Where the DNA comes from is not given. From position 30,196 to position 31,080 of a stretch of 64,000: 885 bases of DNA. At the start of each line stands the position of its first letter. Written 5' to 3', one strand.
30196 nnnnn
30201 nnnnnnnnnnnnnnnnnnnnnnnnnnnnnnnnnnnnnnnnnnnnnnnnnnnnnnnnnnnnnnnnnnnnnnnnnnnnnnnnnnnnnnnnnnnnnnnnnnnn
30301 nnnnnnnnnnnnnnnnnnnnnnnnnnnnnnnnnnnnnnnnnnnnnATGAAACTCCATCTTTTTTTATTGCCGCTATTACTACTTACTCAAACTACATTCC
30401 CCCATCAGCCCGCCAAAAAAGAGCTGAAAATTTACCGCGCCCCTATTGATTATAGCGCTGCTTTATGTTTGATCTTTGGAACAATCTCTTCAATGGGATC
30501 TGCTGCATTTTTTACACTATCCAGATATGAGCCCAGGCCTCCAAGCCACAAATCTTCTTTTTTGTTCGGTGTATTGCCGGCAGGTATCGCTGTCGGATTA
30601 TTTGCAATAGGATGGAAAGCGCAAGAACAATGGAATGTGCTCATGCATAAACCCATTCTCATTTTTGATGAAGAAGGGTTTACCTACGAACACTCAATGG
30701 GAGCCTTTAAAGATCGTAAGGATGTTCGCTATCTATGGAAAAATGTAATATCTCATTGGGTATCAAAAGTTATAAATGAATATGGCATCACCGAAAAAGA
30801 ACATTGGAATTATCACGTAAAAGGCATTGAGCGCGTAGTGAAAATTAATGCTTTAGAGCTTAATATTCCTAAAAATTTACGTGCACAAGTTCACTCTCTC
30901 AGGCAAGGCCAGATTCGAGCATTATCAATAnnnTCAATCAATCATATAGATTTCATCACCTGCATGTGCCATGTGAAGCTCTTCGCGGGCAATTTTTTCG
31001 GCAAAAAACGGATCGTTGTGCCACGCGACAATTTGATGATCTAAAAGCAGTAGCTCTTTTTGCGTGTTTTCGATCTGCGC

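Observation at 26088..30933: Translationally coupled cassette: membrane-anchored AAA+ ATPase, 731-aa protein with a toxin-like C-terminus, two immunity-like paralogues and a 2-TM protein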

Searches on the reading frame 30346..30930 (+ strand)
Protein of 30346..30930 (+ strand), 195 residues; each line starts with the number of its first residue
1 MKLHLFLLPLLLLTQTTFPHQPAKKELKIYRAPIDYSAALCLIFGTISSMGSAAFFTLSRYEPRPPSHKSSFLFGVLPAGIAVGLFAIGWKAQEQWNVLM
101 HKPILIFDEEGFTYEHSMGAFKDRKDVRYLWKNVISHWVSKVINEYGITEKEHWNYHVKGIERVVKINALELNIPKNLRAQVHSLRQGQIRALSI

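Call 3: search_protein_families(library=pfam, proteins=[window:30346-30930:+], max_evalue=1)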
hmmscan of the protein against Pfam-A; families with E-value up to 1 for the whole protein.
window:30346-30930:+ (195 aa): 1 family
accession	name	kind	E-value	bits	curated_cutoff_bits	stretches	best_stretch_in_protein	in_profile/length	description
PF01229.23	Glyco_hydro_39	-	0.0022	17.3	26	1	116-158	113-154/472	Glycosyl hydrolases family 39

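Call 4: search_protein_families(library=ncbifam, proteins=[window:30346-30930:+], max_evalue=1)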
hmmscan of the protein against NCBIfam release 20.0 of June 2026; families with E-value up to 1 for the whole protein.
window:30346-30930:+ (195 aa): 1 family
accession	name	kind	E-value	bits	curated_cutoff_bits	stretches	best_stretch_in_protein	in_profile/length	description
NF041635.1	STM3941_fam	subfamily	0.12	12.2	40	1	42-117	9-75/157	STM3941 family protein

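Call 5: search_protein_families(library=padloc, proteins=[window:30346-30930:+], max_evalue=1)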
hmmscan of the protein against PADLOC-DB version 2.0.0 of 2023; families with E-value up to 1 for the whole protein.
window:30346-30930:+ (195 aa): 0 families

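Call 85: find_related_loci(query=A7, collection=metagenome_contigs, flank=10000)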
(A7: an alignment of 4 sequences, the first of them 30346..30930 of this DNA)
Query A7 (195 aa) in metagenome_contigs; peptide patterns used: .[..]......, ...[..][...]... (x = any residue, [..] = any of these).
511 stretches matched a pattern; 8 encode a relative of the query (tblastn E <= 1e-3); 8 distinct loci.
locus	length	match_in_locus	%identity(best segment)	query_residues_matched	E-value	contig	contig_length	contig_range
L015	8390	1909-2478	66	1-193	1e-74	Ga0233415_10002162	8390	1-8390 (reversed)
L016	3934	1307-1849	48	6-193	3e-52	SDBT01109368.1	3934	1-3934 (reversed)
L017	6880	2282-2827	44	14-193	1e-41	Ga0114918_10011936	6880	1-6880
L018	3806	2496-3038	44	20-193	3e-41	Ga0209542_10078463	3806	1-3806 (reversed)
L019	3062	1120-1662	44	20-193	2e-41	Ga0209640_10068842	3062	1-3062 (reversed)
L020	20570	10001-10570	41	5-193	5e-39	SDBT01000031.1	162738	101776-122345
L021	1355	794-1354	41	4-194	2e-39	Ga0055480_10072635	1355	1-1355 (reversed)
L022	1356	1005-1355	43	1-113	2e-14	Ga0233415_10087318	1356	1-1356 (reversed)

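Call 95: search_protein_families(library=pfam, proteins=[L020:16293-16703:+, L017:1835-2242:+, L017:482-1126:+], max_evalue=10)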
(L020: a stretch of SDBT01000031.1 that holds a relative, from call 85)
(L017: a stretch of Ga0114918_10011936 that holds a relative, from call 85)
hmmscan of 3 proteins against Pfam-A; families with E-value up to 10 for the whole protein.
L020:16293-16703:+ (137 aa): 0 families

L017:1835-2242:+ (136 aa): 2 families
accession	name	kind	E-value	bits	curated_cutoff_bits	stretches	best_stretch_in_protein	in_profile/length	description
PF08064.18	UME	-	0.053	13.8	23.2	1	55-131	17-91/102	UME (NUC010) domain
PF07450.16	HycH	-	0.063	14.1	25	1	29-123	31-120/129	Formate hydrogenlyase maturation protein HycH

L017:482-1126:+ (215 aa): 1 family
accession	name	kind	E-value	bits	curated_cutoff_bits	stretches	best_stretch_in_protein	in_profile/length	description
PF21229.3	TdIF1_2nd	-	0.058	13.8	27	1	92-121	38-67/97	TdIF1, C-terminal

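Call 106: search_solved_structures(query=A7, max_evalue=1)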
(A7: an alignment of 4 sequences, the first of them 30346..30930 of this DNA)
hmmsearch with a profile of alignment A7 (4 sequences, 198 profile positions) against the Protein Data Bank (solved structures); distinct sequences matched with E-value up to 1: 0.

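Call 108: search_protein_families(library=ncbifam, proteins=[L020:7063-9000:+, L017:1183-1794:+], max_evalue=0.1)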
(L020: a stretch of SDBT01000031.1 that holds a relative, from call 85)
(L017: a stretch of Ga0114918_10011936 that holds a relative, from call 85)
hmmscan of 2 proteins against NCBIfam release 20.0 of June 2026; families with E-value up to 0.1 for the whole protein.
L020:7063-9000:+ (646 aa): 0 families

L017:1183-1794:+ (204 aa): 0 families
